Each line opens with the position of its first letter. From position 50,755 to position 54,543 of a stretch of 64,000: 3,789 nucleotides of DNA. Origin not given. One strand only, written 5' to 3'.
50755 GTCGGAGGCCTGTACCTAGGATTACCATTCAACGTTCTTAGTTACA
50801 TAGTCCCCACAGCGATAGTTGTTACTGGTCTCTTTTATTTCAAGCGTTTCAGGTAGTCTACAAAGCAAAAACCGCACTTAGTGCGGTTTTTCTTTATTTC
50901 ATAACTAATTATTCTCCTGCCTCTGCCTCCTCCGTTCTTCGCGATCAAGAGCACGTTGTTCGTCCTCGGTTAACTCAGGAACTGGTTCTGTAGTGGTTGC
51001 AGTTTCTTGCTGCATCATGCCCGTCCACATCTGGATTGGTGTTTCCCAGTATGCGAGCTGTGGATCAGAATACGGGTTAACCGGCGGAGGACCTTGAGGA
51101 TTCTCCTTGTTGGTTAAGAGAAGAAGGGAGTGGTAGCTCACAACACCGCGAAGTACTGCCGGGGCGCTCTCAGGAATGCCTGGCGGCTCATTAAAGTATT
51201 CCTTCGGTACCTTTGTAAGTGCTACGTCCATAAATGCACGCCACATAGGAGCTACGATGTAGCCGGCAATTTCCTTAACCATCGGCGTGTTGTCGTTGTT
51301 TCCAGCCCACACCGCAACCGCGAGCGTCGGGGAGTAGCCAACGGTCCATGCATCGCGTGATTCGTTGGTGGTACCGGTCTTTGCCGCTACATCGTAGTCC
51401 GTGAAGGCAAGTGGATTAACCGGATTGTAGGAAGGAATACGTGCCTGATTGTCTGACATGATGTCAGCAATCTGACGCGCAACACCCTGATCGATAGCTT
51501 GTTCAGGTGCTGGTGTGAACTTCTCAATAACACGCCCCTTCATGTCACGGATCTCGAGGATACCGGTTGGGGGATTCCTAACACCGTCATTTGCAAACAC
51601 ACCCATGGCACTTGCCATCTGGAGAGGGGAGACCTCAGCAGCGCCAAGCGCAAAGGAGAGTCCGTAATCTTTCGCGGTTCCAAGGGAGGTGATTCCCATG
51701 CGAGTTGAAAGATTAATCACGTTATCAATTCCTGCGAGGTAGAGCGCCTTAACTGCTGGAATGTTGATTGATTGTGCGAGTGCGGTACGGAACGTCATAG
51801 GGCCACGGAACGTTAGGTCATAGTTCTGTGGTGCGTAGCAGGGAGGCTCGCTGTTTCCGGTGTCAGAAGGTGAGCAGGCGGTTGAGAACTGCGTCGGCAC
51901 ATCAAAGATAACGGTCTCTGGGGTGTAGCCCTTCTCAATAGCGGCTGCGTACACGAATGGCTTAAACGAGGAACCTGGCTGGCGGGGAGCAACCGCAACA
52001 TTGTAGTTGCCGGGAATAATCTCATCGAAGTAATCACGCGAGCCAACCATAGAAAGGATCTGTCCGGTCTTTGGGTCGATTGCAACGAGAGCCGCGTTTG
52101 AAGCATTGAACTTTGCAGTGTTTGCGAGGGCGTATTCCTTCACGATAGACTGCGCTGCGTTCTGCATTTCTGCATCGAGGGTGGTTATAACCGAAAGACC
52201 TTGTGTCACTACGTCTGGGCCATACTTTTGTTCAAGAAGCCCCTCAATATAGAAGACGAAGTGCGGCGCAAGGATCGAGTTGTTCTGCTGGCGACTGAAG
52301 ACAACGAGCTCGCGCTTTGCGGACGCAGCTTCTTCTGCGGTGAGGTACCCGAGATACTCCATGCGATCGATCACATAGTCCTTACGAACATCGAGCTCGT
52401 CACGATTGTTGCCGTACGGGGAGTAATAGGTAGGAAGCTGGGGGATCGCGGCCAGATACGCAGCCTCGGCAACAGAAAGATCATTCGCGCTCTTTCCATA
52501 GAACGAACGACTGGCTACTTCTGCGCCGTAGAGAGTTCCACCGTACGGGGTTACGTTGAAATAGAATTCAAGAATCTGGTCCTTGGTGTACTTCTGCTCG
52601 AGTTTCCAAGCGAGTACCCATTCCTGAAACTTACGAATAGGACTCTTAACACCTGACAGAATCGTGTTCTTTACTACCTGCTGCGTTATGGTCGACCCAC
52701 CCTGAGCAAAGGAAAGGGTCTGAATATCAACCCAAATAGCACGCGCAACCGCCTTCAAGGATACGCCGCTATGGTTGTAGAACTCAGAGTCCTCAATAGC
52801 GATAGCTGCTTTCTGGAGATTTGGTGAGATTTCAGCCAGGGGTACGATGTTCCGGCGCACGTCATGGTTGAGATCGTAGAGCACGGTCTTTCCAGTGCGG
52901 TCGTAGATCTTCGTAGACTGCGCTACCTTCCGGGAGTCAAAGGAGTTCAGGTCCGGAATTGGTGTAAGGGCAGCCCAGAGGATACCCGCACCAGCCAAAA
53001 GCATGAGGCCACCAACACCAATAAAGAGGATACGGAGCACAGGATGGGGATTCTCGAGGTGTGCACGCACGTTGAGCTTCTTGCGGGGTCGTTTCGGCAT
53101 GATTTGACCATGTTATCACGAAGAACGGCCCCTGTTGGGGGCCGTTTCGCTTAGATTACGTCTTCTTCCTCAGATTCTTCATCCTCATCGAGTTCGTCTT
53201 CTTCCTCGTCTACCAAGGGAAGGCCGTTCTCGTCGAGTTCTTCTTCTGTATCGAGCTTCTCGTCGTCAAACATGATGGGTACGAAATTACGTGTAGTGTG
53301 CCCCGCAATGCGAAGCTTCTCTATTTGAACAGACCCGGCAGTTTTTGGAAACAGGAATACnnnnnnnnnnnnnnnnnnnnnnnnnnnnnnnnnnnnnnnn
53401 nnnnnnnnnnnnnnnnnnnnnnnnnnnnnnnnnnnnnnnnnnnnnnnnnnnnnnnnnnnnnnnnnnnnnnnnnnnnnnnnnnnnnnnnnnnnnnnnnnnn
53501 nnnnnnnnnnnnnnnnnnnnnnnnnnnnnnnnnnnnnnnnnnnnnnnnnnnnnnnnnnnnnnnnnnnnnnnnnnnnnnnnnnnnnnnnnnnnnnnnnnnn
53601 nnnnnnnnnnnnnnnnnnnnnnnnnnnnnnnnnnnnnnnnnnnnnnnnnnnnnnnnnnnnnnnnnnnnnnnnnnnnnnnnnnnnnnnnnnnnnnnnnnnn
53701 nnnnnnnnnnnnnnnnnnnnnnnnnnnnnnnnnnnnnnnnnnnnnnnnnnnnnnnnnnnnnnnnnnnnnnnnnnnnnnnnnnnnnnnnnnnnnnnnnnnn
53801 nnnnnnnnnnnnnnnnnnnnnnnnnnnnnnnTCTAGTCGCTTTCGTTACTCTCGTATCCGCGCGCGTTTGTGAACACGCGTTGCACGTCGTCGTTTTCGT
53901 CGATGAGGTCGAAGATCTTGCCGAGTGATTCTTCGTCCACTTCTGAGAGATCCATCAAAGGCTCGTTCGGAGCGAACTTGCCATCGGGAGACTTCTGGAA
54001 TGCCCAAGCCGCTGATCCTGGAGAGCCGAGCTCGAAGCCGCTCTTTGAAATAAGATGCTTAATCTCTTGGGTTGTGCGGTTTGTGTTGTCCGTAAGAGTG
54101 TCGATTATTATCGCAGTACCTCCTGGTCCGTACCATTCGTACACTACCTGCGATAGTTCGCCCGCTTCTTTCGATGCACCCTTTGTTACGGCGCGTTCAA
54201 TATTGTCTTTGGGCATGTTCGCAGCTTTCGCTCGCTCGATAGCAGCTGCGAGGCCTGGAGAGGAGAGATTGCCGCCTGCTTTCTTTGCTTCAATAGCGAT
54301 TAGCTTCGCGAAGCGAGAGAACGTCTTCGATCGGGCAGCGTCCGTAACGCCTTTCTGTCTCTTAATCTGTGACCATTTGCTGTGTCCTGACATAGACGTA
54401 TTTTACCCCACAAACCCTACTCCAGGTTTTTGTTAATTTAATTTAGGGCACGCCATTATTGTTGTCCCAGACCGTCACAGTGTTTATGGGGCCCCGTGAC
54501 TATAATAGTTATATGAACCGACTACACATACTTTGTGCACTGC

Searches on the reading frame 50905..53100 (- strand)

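Call 26: search_protein_families(library=pfam, proteins=[window:50905-53100:-], max_evalue=0.00001)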
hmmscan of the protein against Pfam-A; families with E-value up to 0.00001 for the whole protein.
window:50905-53100:- (731 aa): 2 families
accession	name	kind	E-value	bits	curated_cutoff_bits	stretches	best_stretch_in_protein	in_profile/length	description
PF00912.28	Transgly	-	2.6e-58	196.8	27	1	73-247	4-177/178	Transglycosylase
PF00905.27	Transpeptidase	-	8e-30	104.5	22.1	1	337-622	2-296/299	Penicillin binding protein transpeptidase domain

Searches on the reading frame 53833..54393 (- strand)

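Call 26: search_protein_families(library=pfam, proteins=[window:53833-54393:-], max_evalue=0.00001)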
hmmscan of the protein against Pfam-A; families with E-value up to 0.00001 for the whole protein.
window:53833-54393:- (186 aa): 2 families
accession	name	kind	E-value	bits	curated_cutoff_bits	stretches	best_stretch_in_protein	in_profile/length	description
PF01709.26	Transcrip_reg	-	1.9e-24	86.6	27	1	81-134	2-55/160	TACO1/YebC second and third domain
PF20772.2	TACO1_YebC_N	-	2e-22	79.9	36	1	5-74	1-72/73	TACO1/YebC protein N-terminal domain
